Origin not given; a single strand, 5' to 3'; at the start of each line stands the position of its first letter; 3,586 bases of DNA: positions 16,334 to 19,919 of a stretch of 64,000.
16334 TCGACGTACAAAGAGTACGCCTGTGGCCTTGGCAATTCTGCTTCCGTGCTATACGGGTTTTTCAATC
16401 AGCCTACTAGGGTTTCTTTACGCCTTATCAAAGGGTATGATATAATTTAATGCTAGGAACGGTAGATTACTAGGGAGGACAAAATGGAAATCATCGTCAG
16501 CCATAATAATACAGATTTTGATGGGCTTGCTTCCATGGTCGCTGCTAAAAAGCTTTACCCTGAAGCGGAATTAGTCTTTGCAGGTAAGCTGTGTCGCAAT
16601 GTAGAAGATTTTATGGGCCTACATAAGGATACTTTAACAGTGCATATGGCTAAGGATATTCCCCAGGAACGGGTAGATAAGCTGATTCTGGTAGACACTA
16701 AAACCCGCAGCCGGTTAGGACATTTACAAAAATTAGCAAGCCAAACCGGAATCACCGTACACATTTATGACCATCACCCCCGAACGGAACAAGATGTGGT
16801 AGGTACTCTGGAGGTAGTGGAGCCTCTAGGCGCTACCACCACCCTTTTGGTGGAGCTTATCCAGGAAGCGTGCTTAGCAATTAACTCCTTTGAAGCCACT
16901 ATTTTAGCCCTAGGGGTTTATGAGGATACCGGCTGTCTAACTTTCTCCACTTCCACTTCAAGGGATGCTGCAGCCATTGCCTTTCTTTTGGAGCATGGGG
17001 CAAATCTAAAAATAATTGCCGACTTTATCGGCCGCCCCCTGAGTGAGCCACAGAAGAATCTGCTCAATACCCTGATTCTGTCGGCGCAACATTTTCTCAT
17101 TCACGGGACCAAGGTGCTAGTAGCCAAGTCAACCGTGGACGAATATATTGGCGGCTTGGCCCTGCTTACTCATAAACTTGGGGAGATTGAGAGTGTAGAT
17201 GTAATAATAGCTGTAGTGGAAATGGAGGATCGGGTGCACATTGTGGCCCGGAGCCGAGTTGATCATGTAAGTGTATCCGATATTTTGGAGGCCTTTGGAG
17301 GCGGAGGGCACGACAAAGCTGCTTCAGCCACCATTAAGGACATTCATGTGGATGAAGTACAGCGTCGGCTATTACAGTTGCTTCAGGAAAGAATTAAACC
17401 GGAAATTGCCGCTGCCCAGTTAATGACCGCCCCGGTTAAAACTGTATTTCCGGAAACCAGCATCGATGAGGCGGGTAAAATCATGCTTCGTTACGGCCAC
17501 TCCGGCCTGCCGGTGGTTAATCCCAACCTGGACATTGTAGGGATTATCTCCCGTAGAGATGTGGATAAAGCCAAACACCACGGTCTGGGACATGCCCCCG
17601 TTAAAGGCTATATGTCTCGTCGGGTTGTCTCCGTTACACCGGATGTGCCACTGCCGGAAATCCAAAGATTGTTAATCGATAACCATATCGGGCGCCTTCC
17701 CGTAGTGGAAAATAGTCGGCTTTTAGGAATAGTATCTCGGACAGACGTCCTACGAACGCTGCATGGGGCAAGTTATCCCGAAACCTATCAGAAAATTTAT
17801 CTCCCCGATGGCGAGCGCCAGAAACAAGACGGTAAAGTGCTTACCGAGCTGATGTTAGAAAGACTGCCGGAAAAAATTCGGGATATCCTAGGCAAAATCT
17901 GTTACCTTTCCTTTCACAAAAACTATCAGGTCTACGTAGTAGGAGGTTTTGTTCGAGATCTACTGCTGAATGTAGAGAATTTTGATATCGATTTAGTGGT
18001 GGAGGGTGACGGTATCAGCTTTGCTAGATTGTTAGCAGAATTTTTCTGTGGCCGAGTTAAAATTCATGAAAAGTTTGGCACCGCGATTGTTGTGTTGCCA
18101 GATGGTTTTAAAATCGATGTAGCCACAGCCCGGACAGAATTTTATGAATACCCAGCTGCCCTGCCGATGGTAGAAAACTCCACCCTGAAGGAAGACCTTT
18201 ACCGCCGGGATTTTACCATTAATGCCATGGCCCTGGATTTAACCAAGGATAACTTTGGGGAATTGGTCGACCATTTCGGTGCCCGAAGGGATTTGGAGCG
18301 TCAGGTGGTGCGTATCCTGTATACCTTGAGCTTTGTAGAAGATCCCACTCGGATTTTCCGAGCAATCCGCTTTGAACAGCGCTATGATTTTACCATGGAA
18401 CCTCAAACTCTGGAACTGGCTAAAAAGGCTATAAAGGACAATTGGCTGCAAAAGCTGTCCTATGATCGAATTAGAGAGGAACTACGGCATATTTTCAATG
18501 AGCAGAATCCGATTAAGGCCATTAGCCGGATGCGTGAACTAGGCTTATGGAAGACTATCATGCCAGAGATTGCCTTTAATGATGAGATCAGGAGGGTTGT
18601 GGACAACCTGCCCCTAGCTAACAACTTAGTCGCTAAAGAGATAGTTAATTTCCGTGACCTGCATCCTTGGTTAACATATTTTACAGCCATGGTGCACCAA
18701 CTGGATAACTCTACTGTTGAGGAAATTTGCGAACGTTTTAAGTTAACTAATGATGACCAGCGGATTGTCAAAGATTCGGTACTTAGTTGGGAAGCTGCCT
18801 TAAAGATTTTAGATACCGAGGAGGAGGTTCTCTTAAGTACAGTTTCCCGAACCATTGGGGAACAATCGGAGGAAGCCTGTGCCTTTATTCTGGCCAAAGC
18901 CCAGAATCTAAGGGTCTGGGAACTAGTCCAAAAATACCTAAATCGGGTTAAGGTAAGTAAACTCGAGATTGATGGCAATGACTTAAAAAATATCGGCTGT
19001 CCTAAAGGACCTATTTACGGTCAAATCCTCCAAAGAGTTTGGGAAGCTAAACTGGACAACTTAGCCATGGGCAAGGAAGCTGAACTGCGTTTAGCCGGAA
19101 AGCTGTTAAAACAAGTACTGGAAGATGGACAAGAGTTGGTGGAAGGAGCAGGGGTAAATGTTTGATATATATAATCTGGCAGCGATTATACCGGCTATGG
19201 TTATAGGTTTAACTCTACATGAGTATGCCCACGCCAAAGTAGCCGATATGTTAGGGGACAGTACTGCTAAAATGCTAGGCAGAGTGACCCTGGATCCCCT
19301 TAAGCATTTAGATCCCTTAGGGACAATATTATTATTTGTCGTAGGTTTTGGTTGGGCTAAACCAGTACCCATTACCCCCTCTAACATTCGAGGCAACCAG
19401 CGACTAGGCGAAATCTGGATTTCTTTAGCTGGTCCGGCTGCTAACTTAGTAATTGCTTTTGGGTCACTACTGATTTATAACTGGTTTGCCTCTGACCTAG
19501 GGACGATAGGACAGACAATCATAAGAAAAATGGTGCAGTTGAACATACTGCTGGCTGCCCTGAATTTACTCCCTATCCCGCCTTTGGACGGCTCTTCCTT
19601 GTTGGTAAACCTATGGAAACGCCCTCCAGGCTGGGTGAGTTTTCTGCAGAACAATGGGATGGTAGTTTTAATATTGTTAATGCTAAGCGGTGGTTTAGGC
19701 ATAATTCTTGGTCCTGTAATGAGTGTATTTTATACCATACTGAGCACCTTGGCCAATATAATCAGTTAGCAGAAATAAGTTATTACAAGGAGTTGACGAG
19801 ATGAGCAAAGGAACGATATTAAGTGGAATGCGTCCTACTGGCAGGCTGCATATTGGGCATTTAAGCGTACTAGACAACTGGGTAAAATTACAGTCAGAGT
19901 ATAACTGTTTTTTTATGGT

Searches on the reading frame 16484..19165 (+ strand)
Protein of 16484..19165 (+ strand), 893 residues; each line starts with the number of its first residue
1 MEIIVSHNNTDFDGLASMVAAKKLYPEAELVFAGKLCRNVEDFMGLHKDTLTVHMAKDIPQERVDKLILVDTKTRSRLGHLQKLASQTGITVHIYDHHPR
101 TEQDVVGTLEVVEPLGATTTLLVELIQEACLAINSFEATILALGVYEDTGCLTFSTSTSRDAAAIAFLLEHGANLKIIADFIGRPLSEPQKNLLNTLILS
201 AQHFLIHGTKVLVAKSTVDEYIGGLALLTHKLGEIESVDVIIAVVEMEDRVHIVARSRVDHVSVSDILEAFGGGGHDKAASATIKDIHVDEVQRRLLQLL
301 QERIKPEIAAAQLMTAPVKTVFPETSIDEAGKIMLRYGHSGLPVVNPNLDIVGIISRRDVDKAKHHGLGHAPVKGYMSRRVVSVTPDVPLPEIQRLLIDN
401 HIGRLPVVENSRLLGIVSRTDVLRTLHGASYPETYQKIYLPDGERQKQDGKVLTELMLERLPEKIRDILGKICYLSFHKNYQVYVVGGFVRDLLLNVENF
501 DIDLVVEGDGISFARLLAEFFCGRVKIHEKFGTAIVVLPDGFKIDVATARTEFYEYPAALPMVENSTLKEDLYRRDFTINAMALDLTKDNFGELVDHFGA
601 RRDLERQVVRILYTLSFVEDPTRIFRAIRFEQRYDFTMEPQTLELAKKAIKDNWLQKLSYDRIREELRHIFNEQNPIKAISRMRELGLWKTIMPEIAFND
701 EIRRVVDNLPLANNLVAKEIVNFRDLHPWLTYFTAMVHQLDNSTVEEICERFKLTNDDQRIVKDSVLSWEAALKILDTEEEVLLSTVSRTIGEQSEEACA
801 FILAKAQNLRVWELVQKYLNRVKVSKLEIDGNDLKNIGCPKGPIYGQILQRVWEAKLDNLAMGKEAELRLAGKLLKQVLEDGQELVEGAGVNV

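Call 46: search_protein_families(library=pfam, proteins=[window:16484-19165:+])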
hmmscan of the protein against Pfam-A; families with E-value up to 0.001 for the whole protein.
window:16484-19165:+ (893 aa): 5 families
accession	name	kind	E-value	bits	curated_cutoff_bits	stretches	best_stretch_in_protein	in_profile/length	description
PF00571.33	CBS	-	4.1e-30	104.3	24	2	373-427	1-56/57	CBS domain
PF01743.26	PolyA_pol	-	4.1e-27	95.5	23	1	483-610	1-126/126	Poly A polymerase head domain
PF12627.12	PolyA_pol_RNAbd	-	1.9e-11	44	22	1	635-697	1-61/64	Probable RNA and SrmB- binding site of polymerase A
PF01368.27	DHH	-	8.1e-11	42.7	28.1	1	3-144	3-124/125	DHH family, N-terminal domain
PF02272.25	DHHA1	-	5.1e-09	37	25.9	1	229-304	22-100/102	DHHA1 domain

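Call 48: find_related_loci(query=window:16484-19165:+, collection=genome_contigs, flank=10000)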
Query window:16484-19165:+ (893 aa) in genome_contigs; peptide patterns used: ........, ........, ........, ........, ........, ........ (x = any residue, [..] = any of these).
68 stretches matched a pattern; 21 encode a relative of the query (tblastn E <= 1e-3); 21 distinct loci.
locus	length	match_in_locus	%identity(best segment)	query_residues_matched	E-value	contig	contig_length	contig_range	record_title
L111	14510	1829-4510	87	1-893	0e+0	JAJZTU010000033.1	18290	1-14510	MAG: Bacillota bacterium isolate SKS3.bin89 NODE_4724_length_18290_cov_4.204922, whole genome shotgun sequence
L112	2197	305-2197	78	1-631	0e+0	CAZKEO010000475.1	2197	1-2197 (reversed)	MAG TPA_asm: uncultured Eubacteriales bacterium isolate SRP302447_co1_221 genome assembly, contig: NODE_170522_length_21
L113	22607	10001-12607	49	1-877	0e+0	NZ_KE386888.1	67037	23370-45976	Desulfovirgula thermocuniculi DSM 16036 G454DRAFT_scaffold00012.12, whole genome shotgun sequence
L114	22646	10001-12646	46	1-885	0e+0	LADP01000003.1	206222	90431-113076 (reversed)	MAG: Peptococcaceae bacterium BRH_c8a BRHa_1000633, whole genome shotgun sequence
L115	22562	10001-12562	48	1-859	0e+0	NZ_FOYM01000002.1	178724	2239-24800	Desulfoscipio geothermicus DSM 3669, whole genome shotgun sequence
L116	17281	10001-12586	47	1-867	0e+0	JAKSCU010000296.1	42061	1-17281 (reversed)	MAG: Bacillota bacterium isolate MAG.313 k141_5419141, whole genome shotgun sequence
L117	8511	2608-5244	46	1-884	0e+0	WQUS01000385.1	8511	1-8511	MAG: Bacillota bacterium isolate Cu122P5bin5 JGI20166J26741_12173695, whole genome shotgun sequence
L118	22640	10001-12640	46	1-885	0e+0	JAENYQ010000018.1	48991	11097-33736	MAG: Desulfotomaculum sp. isolate BL5_bin.2 BL5_bin2_NODE_215_length_48991_cov_13.713238, whole genome shotgun sequence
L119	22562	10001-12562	46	1-858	0e+0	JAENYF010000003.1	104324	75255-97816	MAG: Desulfoscipio geothermicus isolate B5_bin.4 B5_bin4_NODE_92_length_104324_cov_10.205727, whole genome shotgun seque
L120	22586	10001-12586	46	1-867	0e+0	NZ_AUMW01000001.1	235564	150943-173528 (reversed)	Desulfotruncus alcoholivorax DSM 16058 H569DRAFT_scaffold00001.1_C, whole genome shotgun sequence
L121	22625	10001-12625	45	1-880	0e+0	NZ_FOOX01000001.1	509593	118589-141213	Desulfotruncus arcticus DSM 17038, whole genome shotgun sequence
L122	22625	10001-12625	45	1-878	0e+0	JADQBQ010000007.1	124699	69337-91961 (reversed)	MAG: Clostridiales bacterium isolate Soudan_19 NODE_97_length_124699_cov_454.345079, whole genome shotgun sequence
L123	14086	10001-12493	39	1-852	0e+0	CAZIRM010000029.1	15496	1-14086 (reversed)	MAG TPA_asm: uncultured Bacillaceae bacterium isolate binchicken_co168_331 genome assembly, contig: NODE_6641_length_154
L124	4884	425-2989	37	1-859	2e-162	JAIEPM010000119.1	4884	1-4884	MAG: Candidatus Obscuribacterales bacterium isolate co.spades.DASTOOL.2.5kb_016 c_000000400079, whole genome shotgun seq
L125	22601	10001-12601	35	1-870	2e-154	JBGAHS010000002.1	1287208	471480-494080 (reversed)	MAG: Candidatus Obscuribacteraceae bacterium isolate MAG_MBR_H125.54 MBRH125-54_opera_contig_11, whole genome shotgun se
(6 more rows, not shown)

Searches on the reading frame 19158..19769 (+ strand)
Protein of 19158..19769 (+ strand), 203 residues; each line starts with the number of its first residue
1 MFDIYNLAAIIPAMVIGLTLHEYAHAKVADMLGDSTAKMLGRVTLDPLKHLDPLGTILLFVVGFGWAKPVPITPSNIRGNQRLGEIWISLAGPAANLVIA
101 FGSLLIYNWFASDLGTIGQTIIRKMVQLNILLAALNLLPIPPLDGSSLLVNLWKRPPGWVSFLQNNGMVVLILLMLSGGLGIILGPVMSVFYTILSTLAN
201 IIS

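Call 73: search_protein_families(library=pfam, max_evalue=0.00001, proteins=[window:19158-19769:+])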
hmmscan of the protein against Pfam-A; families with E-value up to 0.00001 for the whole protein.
window:19158-19769:+ (203 aa): 1 family
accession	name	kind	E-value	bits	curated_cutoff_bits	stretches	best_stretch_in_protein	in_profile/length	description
PF02163.28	Peptidase_M50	-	1.7e-12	47.6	27.2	1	121-158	162-202/221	Peptidase family M50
